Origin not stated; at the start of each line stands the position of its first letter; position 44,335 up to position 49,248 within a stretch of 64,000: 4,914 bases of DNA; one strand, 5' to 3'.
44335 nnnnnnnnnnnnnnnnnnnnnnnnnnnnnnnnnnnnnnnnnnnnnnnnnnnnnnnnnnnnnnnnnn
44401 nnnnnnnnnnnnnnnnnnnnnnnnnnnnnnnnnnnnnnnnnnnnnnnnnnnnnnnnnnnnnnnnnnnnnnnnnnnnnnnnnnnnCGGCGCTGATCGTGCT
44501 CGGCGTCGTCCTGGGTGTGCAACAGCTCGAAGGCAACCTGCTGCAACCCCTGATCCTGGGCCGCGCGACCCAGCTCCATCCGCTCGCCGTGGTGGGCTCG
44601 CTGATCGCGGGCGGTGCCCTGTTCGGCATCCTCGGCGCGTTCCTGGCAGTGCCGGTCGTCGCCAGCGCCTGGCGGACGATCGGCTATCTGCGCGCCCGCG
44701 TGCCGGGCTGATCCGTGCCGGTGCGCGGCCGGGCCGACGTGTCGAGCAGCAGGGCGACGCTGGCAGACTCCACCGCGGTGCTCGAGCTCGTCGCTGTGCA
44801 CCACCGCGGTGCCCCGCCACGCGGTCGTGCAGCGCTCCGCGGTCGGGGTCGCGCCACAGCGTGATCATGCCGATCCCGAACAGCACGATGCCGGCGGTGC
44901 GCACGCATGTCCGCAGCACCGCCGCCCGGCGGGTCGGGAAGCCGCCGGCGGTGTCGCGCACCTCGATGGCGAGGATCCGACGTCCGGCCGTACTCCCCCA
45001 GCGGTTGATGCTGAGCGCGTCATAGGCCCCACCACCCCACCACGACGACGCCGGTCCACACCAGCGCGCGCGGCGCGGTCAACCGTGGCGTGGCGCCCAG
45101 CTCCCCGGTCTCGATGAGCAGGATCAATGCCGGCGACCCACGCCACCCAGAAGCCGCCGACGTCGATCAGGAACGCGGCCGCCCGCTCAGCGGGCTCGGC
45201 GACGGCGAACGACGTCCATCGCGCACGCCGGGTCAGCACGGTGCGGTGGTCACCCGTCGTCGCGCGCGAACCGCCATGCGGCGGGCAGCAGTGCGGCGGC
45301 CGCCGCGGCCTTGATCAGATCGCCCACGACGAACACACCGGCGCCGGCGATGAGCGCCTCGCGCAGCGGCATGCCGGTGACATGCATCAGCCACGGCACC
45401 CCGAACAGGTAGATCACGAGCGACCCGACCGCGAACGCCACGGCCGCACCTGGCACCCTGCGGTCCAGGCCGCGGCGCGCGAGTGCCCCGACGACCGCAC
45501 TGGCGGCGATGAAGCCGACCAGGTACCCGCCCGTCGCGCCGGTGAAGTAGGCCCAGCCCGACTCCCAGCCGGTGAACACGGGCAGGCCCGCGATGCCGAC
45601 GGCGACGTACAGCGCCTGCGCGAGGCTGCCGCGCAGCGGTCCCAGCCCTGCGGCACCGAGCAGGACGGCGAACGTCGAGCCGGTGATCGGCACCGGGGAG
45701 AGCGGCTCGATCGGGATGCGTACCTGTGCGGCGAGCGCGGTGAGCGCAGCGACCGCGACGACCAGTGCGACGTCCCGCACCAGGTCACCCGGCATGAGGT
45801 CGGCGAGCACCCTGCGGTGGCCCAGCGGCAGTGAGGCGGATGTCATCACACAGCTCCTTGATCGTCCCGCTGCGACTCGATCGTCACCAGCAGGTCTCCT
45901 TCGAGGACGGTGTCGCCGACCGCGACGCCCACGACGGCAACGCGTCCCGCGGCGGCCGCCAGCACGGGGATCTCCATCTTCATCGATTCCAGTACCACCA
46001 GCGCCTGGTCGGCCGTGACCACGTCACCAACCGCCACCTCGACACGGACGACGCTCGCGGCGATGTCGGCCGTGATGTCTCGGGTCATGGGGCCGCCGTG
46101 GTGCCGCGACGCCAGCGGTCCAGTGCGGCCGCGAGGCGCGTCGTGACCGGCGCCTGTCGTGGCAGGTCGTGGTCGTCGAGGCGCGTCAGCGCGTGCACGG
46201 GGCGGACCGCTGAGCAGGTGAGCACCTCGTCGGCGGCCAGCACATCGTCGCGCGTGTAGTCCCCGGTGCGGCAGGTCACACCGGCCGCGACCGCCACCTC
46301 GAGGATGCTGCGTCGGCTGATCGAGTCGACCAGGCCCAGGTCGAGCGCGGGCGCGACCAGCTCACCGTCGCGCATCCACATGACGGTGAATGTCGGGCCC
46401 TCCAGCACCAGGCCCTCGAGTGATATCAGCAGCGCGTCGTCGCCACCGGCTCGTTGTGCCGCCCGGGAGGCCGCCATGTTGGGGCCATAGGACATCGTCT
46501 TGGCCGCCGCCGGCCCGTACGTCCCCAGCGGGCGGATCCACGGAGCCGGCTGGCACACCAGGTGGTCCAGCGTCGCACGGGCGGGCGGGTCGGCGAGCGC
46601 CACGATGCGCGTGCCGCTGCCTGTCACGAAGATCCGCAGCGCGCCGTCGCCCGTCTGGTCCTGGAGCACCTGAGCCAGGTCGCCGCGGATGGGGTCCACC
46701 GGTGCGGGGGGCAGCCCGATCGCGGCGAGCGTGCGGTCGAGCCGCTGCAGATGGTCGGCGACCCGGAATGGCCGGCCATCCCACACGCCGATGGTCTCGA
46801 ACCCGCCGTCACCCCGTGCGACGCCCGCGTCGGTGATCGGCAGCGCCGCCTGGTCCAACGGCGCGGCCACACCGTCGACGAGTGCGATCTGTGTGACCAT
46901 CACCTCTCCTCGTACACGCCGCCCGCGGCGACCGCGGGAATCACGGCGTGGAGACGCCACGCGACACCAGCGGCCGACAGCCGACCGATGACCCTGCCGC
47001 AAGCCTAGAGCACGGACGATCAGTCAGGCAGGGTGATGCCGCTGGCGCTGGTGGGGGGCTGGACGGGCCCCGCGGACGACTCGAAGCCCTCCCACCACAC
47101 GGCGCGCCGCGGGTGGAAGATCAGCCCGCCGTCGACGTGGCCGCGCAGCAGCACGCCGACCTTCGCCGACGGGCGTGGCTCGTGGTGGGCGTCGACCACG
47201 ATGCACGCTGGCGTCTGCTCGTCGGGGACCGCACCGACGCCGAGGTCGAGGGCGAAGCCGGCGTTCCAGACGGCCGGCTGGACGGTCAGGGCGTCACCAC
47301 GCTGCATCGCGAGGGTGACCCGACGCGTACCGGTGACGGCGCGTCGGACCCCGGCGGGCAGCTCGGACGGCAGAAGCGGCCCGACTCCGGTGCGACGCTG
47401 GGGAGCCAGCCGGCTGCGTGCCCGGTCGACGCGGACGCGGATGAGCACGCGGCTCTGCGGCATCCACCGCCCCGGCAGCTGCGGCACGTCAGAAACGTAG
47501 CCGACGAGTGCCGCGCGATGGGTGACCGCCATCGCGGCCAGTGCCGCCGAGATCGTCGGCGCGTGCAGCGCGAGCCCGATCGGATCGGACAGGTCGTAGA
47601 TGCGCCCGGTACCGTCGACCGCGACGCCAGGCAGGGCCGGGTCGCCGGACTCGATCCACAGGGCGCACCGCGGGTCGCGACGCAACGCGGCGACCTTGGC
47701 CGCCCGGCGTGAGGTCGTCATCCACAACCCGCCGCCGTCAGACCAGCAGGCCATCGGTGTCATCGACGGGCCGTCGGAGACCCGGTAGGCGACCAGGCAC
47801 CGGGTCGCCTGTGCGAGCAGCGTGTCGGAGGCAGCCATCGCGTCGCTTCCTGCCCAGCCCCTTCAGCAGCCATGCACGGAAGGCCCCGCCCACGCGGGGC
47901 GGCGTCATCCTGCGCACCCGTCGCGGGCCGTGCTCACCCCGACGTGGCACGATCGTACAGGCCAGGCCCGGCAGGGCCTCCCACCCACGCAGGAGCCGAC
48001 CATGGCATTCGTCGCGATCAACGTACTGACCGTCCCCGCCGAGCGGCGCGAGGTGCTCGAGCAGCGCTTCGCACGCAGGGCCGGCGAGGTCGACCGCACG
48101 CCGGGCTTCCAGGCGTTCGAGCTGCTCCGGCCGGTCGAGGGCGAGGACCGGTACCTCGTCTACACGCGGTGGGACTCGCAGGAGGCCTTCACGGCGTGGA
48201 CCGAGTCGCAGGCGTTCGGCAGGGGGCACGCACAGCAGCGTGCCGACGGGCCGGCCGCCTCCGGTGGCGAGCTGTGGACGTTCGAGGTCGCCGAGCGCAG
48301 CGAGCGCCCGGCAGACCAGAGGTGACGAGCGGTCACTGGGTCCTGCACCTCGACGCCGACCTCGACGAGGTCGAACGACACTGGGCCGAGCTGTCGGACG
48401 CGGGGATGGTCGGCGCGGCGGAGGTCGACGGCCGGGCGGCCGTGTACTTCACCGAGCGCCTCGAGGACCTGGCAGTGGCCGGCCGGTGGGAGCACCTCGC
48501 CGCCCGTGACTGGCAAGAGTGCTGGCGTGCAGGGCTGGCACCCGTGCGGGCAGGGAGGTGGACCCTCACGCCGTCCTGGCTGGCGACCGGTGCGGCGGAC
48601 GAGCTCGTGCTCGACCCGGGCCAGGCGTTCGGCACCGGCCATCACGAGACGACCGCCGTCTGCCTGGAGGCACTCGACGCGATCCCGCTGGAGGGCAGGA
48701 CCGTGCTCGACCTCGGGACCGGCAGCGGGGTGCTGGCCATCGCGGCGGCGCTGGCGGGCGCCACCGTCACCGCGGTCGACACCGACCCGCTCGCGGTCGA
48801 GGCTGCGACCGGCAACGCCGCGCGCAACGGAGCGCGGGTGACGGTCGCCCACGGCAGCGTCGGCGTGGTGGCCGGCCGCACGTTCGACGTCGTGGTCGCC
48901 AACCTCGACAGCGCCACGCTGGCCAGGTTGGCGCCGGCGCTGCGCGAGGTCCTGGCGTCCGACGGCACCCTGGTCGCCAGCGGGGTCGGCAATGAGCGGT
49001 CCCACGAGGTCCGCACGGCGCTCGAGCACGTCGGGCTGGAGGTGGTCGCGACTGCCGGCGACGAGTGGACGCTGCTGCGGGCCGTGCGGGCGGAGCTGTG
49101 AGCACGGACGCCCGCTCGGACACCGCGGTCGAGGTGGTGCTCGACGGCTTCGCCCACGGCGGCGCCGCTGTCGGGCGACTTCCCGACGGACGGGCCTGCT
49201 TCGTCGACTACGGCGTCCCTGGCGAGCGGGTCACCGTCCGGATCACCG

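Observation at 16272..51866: Non-random concentration of broken genes: at least 7 disrupted accessory genes in 64 kb while long core genes are intact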

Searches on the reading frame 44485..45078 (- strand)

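Call 10: search_protein_families(library=pfam, max_evalue=0.01, proteins=[window:44485-45078:-])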
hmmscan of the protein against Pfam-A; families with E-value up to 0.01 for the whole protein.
window:44485-45078:- (198 aa): 1 family
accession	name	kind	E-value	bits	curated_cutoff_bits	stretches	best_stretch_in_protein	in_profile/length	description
PF06271.18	RDD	-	3e-10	40.9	24.1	1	18-89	60-137/137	RDD family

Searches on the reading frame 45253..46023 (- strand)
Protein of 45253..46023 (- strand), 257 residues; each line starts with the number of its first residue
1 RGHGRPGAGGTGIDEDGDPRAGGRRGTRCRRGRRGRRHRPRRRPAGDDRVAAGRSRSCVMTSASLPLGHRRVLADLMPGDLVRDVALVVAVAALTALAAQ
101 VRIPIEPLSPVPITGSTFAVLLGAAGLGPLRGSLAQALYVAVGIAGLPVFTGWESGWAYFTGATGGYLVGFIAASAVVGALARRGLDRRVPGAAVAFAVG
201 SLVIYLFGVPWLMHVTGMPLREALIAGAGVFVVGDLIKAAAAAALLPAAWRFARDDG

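Call 11: search_protein_families(library=pfam, max_evalue=0.01, proteins=[window:45253-46023:-])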
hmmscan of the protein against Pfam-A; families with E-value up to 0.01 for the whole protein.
window:45253-46023:- (257 aa): 2 families
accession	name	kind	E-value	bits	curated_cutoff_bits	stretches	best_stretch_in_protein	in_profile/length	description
PF02632.19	BioY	-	4.5e-38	130.8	25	1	109-251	2-140/140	BioY family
PF12822.12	ECF_trnsprt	-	0.008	16.6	30.7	0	86-247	7-166/169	ECF transporter, substrate-specific component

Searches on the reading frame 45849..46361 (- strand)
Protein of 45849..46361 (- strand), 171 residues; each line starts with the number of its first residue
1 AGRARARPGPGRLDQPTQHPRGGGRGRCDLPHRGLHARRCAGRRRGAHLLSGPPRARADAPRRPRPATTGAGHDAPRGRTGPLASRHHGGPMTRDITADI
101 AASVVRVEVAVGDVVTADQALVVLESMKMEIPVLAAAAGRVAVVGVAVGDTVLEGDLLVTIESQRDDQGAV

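Call 11: search_protein_families(library=pfam, max_evalue=0.01, proteins=[window:45849-46361:-])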
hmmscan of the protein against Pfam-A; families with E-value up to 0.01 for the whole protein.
window:45849-46361:- (171 aa): 2 families
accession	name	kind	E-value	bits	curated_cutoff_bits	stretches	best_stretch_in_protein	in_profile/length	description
PF00364.28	Biotin_lipoyl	-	1.1e-14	54.4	22.1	1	98-161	10-73/73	Biotin-requiring enzyme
PF13533.13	Biotin_lipoyl_2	-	1.1e-05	25.6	29.8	1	96-125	3-32/32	Biotin-lipoyl like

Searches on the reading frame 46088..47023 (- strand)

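Call 11: search_protein_families(library=pfam, max_evalue=0.01, proteins=[window:46088-47023:-])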
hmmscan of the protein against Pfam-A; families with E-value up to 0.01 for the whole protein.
window:46088-47023:- (312 aa): 1 family
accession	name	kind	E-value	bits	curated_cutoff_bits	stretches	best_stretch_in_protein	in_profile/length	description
PF01063.24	Aminotran_4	-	2e-37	129.6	28.5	1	75-277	3-218/223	Amino-transferase class IV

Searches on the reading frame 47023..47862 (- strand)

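Call 11: search_protein_families(library=pfam, max_evalue=0.01, proteins=[window:47023-47862:-])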
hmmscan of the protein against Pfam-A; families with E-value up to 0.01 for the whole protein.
window:47023-47862:- (280 aa): 2 families
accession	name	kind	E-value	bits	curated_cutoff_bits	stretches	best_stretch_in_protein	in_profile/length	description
PF01243.27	PNPOx_N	-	1.7e-06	28.9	28.1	1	15-89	8-76/120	Pyridoxamine 5'-phosphate oxidase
PF12900.13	Pyridox_ox_2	-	0.00012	22.5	27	1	11-64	4-57/140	Pyridoxamine 5'-phosphate oxidase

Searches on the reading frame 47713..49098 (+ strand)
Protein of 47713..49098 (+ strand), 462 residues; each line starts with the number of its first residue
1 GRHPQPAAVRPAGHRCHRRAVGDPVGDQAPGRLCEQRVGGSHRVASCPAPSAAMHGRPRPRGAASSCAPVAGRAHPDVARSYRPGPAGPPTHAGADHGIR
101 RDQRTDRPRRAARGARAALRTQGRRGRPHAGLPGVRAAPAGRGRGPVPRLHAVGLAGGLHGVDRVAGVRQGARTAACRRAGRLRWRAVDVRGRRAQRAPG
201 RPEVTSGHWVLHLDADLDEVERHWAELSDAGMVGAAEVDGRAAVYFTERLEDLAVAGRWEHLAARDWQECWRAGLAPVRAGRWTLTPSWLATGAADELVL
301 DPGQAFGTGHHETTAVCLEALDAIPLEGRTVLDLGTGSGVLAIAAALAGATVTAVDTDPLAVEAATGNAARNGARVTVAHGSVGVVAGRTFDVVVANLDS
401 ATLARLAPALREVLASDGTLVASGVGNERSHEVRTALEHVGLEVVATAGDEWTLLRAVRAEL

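Call 11: search_protein_families(library=pfam, max_evalue=0.01, proteins=[window:47713-49098:+])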
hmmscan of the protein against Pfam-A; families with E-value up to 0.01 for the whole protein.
window:47713-49098:+ (462 aa): 7 families
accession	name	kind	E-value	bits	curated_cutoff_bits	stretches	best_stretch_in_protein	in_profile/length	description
PF06325.19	PrmA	-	1.6e-52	179.3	22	1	256-457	86-293/296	Ribosomal protein L11 methyltransferase (PrmA)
PF05175.20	MTS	-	3.3e-10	40.3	23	1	313-397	19-105/170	Methyltransferase small domain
PF13649.12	Methyltransf_25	-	5.1e-10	40.3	27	1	331-416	1-95/97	Methyltransferase domain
PF13847.12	Methyltransf_31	-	7.1e-10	39.2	27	1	328-426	4-113/145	Methyltransferase domain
PF08241.18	Methyltransf_11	-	1.9e-07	32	21.2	1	332-415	1-88/95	Methyltransferase domain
PF08242.18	Methyltransf_12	-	4.1e-06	27.9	30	1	332-412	1-87/98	Methyltransferase domain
PF13489.12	Methyltransf_23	-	6.9e-06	26.3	27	1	325-397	20-88/164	Methyltransferase domain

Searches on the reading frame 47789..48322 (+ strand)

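Call 11: search_protein_families(library=pfam, max_evalue=0.01, proteins=[window:47789-48322:+])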
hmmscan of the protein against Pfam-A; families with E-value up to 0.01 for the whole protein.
window:47789-48322:+ (178 aa): 1 family
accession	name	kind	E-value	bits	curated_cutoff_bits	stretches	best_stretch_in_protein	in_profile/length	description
PF03992.22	ABM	-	7.1e-20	71.4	23.1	1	74-148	2-77/78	Antibiotic biosynthesis monooxygenase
